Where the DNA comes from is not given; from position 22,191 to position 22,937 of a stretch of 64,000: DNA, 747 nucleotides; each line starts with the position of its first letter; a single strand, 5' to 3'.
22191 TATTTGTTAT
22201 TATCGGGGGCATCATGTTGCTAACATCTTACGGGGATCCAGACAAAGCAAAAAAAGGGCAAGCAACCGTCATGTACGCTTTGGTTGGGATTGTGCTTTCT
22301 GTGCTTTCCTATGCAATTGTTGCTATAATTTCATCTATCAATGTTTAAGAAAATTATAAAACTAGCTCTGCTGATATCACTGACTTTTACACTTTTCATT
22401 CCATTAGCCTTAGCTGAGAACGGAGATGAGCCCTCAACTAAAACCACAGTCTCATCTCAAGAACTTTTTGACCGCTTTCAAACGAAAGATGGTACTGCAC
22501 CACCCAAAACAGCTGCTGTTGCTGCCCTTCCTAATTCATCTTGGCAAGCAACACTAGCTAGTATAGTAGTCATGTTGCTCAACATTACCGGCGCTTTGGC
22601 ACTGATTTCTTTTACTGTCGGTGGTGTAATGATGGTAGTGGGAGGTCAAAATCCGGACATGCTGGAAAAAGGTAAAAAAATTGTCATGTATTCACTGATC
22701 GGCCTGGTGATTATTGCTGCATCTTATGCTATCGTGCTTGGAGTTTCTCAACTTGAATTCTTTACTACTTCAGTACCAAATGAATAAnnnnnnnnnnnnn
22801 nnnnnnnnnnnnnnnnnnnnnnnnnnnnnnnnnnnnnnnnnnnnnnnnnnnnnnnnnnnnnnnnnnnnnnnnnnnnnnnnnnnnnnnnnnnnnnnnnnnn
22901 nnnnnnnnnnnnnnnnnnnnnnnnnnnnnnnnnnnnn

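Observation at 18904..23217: PilT retraction ATPase translationally coupled to five tandem VirB2/TrbC-like pilin paralogs: a locus not assignable to a described pilus or secretion system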

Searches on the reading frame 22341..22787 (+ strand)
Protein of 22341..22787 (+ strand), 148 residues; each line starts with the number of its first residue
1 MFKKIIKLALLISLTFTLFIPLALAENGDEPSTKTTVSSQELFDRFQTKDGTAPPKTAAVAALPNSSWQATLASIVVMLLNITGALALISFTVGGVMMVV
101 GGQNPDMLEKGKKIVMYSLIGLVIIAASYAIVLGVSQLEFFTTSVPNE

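Call 3: search_protein_families(library=pfam, proteins=[window:22341-22787:+], max_evalue=1)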
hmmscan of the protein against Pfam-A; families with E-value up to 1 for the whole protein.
window:22341-22787:+ (148 aa): 3 families
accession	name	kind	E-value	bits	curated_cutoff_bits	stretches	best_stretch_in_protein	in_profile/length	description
PF18895.5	T4SS_pilin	-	2.5e-08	34.3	26.6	1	69-132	6-68/71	Type IV secretion system pilin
PF11356.14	T2SSC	-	0.045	14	27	1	26-90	38-99/141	Type II secretion system protein C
PF05987.18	DUF898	-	0.23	11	28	0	68-133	178-242/336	Bacterial protein of unknown function (DUF898)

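Call 20: find_homologous_proteins(query=window:22341-22787:+, max_evalue=0.001)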
Query window:22341-22787:+ (148 aa): 15 proteins with E <= 0.001 among 200 candidates.
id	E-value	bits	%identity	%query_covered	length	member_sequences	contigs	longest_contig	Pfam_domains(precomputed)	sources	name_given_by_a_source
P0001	3.0e-85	301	100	100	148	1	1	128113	PF18895.6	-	-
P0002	1.7e-30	124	73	57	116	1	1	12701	PF18895.6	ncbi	-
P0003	1.8e-28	117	45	95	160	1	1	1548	PF18895.6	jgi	-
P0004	7.4e-27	112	65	60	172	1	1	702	PF18895.6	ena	-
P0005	7.6e-21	92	44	92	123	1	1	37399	-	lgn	-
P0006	8.7e-20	89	57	58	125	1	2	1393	PF18895.6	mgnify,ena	mgnify:CR=1 FL=1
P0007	2.5e-19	88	40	96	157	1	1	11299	PF18895.6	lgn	-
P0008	5.3e-19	86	49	66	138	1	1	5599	PF18895.6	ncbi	-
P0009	1.5e-18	85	47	68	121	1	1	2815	PF18895.6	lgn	-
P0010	1.9e-18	85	38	93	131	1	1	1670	PF18895.6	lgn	-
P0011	7.1e-18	83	48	66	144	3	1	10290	PF18895.6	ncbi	-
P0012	1.1e-17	82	51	58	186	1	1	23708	PF18895.6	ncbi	-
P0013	1.2e-15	76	38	99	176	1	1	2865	PF18895.6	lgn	-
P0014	2.3e-15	75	54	55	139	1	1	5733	-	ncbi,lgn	-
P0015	1.7e-5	43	33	85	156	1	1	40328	PF18895.6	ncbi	ncbi:pilin [Patescibacteria group bacterium]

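Call 21: find_encoding_contigs(protein=P0005, flank=10000, max_places=3)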
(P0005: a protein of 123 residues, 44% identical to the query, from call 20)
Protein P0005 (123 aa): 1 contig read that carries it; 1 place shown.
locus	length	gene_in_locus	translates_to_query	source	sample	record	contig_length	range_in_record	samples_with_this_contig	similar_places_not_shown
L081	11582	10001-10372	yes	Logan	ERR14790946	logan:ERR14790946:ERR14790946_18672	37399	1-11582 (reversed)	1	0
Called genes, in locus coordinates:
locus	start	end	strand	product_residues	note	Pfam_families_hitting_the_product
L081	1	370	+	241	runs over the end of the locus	PF13085:Fer2_3, PF13187:Fer4_9 (faint), PF13237:Fer4_10, PF12838:Fer4_7 (weak), PF13183:Fer4_8, PF13484:Fer4_16 (weak), PF13534:Fer4_17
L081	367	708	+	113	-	PF02300:Fumarate_red_C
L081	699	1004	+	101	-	-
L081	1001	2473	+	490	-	PF00206:Lyase_1, PF10415:FumaraseC_C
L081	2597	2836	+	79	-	-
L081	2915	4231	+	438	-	PF02308:MgtC, PF13194:DUF4010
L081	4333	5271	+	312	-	PF08478:POTRA_1 (weak)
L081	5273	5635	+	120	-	PF06947:DUF1290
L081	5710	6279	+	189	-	-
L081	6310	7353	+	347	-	PF00437:T2SSE, PF25199:nSTAND_NTPase5 (faint)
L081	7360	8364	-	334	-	PF01699:Na_Ca_ex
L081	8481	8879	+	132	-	PF18895:T4SS_pilin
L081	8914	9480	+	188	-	PF18895:T4SS_pilin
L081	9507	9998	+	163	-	PF18895:T4SS_pilin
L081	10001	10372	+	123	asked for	-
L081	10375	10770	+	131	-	PF04956:TrbC (weak), PF18895:T4SS_pilin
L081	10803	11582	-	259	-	?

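Call 22: find_encoding_contigs(protein=P0012, flank=10000, max_places=3)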
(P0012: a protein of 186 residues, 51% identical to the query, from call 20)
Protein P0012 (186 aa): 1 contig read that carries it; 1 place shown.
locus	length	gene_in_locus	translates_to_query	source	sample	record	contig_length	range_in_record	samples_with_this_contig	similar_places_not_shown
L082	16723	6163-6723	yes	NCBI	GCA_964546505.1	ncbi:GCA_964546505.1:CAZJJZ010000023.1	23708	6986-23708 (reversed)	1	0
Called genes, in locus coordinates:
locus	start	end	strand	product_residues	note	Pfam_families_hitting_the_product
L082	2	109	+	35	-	?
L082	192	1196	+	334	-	PF13194:DUF4010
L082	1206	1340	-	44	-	-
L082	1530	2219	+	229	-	PF03799:FtsQ_DivIB_C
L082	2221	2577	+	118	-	PF06947:DUF1290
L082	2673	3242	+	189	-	-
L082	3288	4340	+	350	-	PF00437:T2SSE, PF01935:DUF87 (faint)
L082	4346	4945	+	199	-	PF18895:T4SS_pilin (weak)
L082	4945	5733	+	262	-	PF18895:T4SS_pilin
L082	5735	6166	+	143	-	PF18895:T4SS_pilin (weak)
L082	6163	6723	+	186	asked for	PF18895:T4SS_pilin (weak)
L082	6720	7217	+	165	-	PF18895:T4SS_pilin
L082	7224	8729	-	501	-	PF00133:tRNA-synt_1, PF01406:tRNA-synt_1e (weak), PF09334:tRNA-synt_1g, PF00133:tRNA-synt_1, PF01406:tRNA-synt_1e (weak), PF19303:Anticodon_3, PF08264:Anticodon_1 (weak)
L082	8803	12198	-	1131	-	-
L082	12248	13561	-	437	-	-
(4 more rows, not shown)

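Call 23: find_encoding_contigs(protein=P0015, flank=10000, max_places=3)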
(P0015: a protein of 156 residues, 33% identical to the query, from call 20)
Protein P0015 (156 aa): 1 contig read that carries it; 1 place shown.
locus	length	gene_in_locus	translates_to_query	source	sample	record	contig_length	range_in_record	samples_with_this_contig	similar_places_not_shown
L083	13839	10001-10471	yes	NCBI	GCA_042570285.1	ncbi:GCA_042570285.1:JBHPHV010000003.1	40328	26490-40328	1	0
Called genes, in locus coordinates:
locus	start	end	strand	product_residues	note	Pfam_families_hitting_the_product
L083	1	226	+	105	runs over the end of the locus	-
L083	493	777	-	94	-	-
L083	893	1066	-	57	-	-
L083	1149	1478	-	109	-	-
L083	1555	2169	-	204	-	PF00702:Hydrolase, PF13419:HAD_2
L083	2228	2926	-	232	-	-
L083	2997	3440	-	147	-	-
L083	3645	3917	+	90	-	-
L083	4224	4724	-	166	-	PF13207:AAA_17 (weak), PF13238:AAA_18, PF01202:SKI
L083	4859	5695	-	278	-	-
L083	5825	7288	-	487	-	PF01743:PolyA_pol, PF12627:PolyA_pol_RNAbd, PF01966:HD, PF13735:tRNA_NucTran2_2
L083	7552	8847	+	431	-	PF09925:DUF2157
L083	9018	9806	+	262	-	-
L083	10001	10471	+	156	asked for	PF18895:T4SS_pilin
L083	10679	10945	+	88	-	PF00312:Ribosomal_S15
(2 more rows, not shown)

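Call 32: search_protein_families(library=ncbifam, proteins=[window:22341-22787:+], max_evalue=0.01)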
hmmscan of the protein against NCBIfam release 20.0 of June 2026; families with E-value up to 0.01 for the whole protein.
window:22341-22787:+ (148 aa): 0 families

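Call 38: search_solved_structures(query=A1, max_evalue=10, show_alignments=2)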
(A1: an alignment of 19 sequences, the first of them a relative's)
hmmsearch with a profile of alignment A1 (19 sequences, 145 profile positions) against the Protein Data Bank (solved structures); distinct sequences matched with E-value up to 10: 3.
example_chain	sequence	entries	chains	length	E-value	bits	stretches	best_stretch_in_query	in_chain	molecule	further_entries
8qkd_A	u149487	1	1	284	0.00021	24.7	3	44-109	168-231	sc-CC-5-24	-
7zm5_A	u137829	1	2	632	0.11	15.9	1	49-112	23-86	Attachment glycoprotein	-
8qai_A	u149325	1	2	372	4.4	10.7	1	9-88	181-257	sc-CC-7-LI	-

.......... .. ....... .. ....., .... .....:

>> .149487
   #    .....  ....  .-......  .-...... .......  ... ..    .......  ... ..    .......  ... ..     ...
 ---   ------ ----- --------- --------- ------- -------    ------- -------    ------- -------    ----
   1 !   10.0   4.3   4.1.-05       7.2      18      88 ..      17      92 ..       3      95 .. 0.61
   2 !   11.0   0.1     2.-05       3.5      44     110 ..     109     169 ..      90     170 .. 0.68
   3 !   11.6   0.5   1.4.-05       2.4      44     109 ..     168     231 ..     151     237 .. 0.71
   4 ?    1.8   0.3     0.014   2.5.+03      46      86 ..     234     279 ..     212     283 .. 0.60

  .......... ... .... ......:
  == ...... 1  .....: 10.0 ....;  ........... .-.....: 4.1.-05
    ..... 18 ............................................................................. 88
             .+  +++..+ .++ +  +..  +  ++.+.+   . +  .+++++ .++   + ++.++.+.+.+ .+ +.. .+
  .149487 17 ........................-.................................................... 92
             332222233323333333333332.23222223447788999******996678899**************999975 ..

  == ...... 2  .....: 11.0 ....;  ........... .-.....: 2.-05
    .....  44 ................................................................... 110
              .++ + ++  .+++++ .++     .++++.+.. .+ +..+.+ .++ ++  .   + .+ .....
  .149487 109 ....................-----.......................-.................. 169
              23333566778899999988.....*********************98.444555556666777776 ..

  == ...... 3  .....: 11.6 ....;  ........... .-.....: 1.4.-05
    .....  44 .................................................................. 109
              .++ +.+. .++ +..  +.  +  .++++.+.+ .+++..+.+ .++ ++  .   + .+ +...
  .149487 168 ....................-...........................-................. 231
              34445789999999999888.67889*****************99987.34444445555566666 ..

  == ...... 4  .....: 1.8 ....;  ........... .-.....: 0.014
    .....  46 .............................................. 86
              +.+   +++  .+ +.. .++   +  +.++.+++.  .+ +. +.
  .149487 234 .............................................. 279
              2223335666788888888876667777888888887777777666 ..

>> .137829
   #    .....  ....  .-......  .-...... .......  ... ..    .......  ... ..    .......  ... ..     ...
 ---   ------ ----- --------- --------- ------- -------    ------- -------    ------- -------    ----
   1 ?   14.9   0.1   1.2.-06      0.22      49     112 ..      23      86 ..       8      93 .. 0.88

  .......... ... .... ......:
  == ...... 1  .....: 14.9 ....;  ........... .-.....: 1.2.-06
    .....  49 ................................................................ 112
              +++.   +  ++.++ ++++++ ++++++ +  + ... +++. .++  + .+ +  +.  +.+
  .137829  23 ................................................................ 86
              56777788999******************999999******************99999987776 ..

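Call 40: find_encoding_contigs(protein=P0011, flank=10000, max_places=2)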
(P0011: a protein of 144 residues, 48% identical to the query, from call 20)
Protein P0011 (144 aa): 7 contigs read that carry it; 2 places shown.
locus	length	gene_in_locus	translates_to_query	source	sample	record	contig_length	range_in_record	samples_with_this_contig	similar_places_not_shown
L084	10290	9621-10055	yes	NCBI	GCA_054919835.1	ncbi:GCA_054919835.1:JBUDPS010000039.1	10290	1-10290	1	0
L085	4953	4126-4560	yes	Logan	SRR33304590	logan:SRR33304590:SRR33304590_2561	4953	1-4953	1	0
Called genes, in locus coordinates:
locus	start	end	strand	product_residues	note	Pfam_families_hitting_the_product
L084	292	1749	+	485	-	PF00206:Lyase_1, PF10415:FumaraseC_C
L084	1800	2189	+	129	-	-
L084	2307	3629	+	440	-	PF02308:MgtC, PF13194:DUF4010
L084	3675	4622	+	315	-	-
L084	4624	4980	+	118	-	PF06947:DUF1290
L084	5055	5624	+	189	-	-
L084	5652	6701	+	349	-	PF00437:T2SSE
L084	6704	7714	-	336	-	PF01699:Na_Ca_ex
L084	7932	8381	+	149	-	-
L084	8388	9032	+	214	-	PF18895:T4SS_pilin (weak)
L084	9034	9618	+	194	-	PF18895:T4SS_pilin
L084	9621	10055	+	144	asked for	PF18895:T4SS_pilin (weak)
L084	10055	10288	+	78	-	?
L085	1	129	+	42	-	?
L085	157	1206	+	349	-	PF00437:T2SSE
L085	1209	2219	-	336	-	PF01699:Na_Ca_ex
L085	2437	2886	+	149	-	-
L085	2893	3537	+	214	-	PF18895:T4SS_pilin (weak)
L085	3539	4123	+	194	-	PF18895:T4SS_pilin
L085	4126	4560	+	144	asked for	PF18895:T4SS_pilin (weak)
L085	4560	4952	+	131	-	?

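Call 41: find_encoding_contigs(protein=P0007, flank=10000, max_places=2)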
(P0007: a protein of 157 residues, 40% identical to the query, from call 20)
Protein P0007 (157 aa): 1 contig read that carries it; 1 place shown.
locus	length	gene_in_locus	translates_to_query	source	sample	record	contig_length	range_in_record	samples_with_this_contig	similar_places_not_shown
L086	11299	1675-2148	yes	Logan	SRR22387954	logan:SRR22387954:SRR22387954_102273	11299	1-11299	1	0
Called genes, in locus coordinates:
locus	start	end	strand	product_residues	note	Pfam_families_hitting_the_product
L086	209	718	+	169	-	PF18895:T4SS_pilin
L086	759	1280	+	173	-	PF18895:T4SS_pilin (weak)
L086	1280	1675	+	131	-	PF18895:T4SS_pilin (weak)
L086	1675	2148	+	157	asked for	PF18895:T4SS_pilin (weak)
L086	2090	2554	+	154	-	PF18895:T4SS_pilin (weak)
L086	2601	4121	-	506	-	PF00133:tRNA-synt_1, PF01406:tRNA-synt_1e (faint), PF09334:tRNA-synt_1g, PF00133:tRNA-synt_1, PF19303:Anticodon_3, PF08264:Anticodon_1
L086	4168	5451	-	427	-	-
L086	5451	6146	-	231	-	PF07963:N_methyl (weak)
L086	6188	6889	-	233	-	-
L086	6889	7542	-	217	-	PF07963:N_methyl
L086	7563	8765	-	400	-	PF00482:T2SSF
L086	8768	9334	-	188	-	-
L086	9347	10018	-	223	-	-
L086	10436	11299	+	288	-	?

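Call 42: predict_structure(alignment_id=A1)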
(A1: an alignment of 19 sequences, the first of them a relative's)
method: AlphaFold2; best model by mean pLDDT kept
length: 148 residues; sequences in the alignment: 19
mean_pLDDT: 75.9   pTM: 0.51
mean pLDDT of the five models: 75.9, 74.2, 72.1, 70.1, 68.8
residues with pLDDT >= 90: 42; 70-90: 45; 50-70: 53; < 50: 8
segments of 3 or more residues with pLDDT < 50: 27-34
pLDDT, mean of each block of 10 residues (from residue 1): 71 73 52 56 63 65 69 83 90 94 93 95 90 79 64
secondary structure, 60 per line:
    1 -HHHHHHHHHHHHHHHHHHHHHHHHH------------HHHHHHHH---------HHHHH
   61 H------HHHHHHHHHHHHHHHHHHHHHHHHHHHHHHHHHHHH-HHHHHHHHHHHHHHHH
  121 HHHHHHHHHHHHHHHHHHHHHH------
elements in order: H2-26 H39-46 H56-61 H68-103 H105-142

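Call 44: fold_search(model_id=the predicted structure, library=pdb)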
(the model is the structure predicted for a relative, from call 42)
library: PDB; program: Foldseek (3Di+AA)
matches with E <= 10: 161; with E <= 0.001: 0
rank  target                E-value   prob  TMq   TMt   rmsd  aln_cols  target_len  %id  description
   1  5u0p_V                8.1e-01  0.54  0.34  0.41   4.8        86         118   13  Cryo-EM structure of the transcriptional Mediator (released 2017-03-08)
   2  8e73_4L               9.7e-01  0.51  0.24  0.35  17.0        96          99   16  Vigna radiata supercomplex I+III2 (full bridge) (released 2023-01-11)
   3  8dfu_0                1.2e+00  0.72  0.35  0.58   5.4        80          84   16  Cryo-EM structure of conjugation pili from Aeropyrum pernix (released 2023-03-22)
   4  5n9j_Z                1.2e+00  0.41  0.34  0.41   5.0        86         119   13  Core Mediator of transcriptional regulation (released 2017-05-17)
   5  4h63_V                1.3e+00  0.41  0.34  0.41   4.9        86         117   13  Structure of the Schizosaccharomyces pombe Mediator head module (released 2012-10-31)
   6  8vc9_E                1.5e+00  0.80  0.34  0.15   2.9        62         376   10  Hybrid response regulator LvrB from Leptospira / phosphorylated REC form (released 2024-12-18)
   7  8bef_K                1.5e+00  0.41  0.24  0.35  16.9        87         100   15  Cryo-EM structure of the Arabidopsis thaliana I+III2 supercomplex (CI membrane core) (released 2023-01-11)
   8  4o9p_B                1.6e+00  0.51  0.28  0.16  13.7        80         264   16  Crystal structure of Thermus thermophilis transhydrogeanse domain II dimer SeMet derivative (released 2014-06-11)
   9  7ar7_K                1.7e+00  0.41  0.24  0.40  16.9        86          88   15  Cryo-EM structure of Arabidopsis thaliana complex-I (open conformation) (released 2022-03-02)
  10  4o93_B                1.9e+00  0.44  0.27  0.16  13.8        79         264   15  Crystal structure of Thermus thermophilis transhydrogeanse domain II dimer (released 2014-12-31)
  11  1ykh_A                1.9e+00  0.18  0.24  0.34   7.1        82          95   18  Structure of the mediator MED7/MED21 (Med7/Srb7) subcomplex (released 2005-02-22)
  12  3q84_H                2.0e+00  0.57  0.36  0.20   3.1        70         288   13  Crystal structure of human PACSIN 1 F-BAR domain (released 2012-02-22)
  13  8qaf                  2.1e+00  0.87  0.34  0.81   1.4        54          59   11  X-ray crystal structure of a de novo designed single-chain antiparallel 8-helix coiled-coil alpha-helical barrel, sc-apC (released 2024-07-03)
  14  1urf_MODEL_1_A        2.3e+00  0.63  0.38  0.66   4.4        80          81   15  HR1b domain from PRK1 (released 2003-11-06)
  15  4o9t_B                2.3e+00  0.38  0.28  0.16  13.8        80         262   16  Mechanism of transhydrogenase coupling proton translocation and hydride transfer (released 2014-06-11)
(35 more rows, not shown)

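Call 48: find_related_loci(query=A2, collection=metagenome_contigs, flank=10000)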
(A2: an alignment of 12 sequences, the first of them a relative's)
Query A2 (148 aa) in metagenome_contigs; peptide patterns used: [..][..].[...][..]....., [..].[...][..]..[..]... (x = any residue, [..] = any of these).
121 stretches matched a pattern; 42 encode a relative of the query (tblastn E <= 1e-3); 42 distinct loci.
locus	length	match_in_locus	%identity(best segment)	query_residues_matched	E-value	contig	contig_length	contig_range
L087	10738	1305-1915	48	1-142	1e-32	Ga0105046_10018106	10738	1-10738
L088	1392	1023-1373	53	32-144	1e-32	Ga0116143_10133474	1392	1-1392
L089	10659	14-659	47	21-142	2e-31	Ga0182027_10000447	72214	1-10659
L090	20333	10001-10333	49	32-142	8e-28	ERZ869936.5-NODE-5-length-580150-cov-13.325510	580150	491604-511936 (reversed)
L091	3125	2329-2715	41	4-141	8e-27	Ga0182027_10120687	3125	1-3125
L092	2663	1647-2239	52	52-141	1e-25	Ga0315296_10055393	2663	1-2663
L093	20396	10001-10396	45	3-142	9e-30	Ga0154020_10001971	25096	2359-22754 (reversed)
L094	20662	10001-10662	45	40-144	2e-24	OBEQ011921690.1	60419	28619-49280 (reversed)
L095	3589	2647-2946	43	41-140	4e-24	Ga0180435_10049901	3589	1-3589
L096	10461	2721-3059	42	25-141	4e-24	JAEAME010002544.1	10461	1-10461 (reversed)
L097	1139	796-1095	43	41-140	2e-24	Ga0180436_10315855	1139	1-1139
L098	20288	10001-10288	47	46-141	2e-23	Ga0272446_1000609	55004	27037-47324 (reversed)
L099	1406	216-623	39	10-140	8e-23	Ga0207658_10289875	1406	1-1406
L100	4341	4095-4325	51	65-141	3e-22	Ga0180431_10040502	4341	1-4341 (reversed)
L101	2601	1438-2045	51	31-141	3e-22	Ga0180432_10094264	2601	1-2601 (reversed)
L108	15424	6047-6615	42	51-141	5e-8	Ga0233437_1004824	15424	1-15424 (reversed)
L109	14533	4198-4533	32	51-147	1e-5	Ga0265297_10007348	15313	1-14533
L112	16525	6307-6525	27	66-138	9e-5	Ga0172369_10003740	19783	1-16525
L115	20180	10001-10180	33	72-131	1e-4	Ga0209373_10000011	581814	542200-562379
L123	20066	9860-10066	29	63-131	2e-4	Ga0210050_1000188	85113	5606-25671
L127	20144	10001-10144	42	94-141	4e-4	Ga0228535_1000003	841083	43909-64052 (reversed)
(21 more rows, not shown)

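Call 52: search_protein_families(library=pfam, proteins=[L108:597-2351:-, L108:10233-14495:+, L109:11218-14154:-, L112:3166-4932:-, L112:6577-8139:-, L112:8176-11421:+, L123:6540-7934:+, L123:15272-16972:+, L127:1563-3431:-, L115:10971-13283:+], max_evalue=0.0001)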
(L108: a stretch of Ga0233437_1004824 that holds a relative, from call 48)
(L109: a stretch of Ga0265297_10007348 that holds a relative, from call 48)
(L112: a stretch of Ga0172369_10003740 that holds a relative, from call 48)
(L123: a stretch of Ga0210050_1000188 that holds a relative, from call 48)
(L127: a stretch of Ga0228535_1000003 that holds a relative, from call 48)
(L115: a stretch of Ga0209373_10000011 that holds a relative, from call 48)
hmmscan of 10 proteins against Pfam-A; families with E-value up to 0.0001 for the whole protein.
L108:597-2351:- (584 aa): 1 family
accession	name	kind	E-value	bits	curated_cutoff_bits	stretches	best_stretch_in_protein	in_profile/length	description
PF08486.15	SpoIID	-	1.2e-12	48.7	23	1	323-396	11-95/97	Stage II sporulation protein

L108:10233-14495:+ (1420 aa): 1 family
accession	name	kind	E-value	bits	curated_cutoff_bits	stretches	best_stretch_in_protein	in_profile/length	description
PF18896.5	SLT_3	-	4.6e-09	37.1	27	1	1311-1410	16-87/89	Lysozyme like domain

L109:11218-14154:- (978 aa): 1 family
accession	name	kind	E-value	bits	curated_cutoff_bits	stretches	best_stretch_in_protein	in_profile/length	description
PF13196.11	DUF4012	-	2.8e-18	67.2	28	1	566-699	1-135/144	Protein of unknown function (DUF4012)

L112:3166-4932:- (588 aa): 2 families
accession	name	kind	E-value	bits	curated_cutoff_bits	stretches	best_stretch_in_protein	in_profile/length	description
PF08486.15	SpoIID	-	5.3e-07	30.6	23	1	345-393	36-97/97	Stage II sporulation protein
PF13851.11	GAS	-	6.3e-05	22.9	32.3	0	144-240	46-138/200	Growth-arrest specific micro-tubule binding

L112:6577-8139:- (520 aa): 0 families

L112:8176-11421:+ (1081 aa): 0 families

L123:6540-7934:+ (464 aa): 2 families
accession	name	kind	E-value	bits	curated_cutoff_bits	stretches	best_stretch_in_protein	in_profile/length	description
PF01547.30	SBP_bac_1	-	2.8e-24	87.1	26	1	163-380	104-303/307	Bacterial extracellular solute-binding protein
PF13416.11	SBP_bac_8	-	2.9e-17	63.8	27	1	167-398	79-264/279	Bacterial extracellular solute-binding protein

L123:15272-16972:+ (566 aa): 0 families

L127:1563-3431:- (622 aa): 3 families
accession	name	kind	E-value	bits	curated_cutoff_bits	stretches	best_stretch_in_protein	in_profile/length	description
PF01068.26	DNA_ligase_A_M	-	1.2e-45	156.1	26.2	1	266-469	1-204/204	ATP dependent DNA ligase domain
PF04675.19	DNA_ligase_A_N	-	1.8e-30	106.8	24.6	1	3-210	2-174/174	DNA ligase N terminus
PF04679.21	DNA_ligase_A_C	-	1.1e-16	61.5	27.5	1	500-604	4-94/94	ATP dependent DNA ligase C terminal region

L115:10971-13283:+ (770 aa): 2 families
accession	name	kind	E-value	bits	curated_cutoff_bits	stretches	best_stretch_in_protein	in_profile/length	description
PF08486.15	SpoIID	-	1.3e-15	58.2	23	1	595-685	5-97/97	Stage II sporulation protein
PF01471.23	PG_binding_1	-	3.4e-09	37.2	23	1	241-303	2-56/57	Putative peptidoglycan binding domain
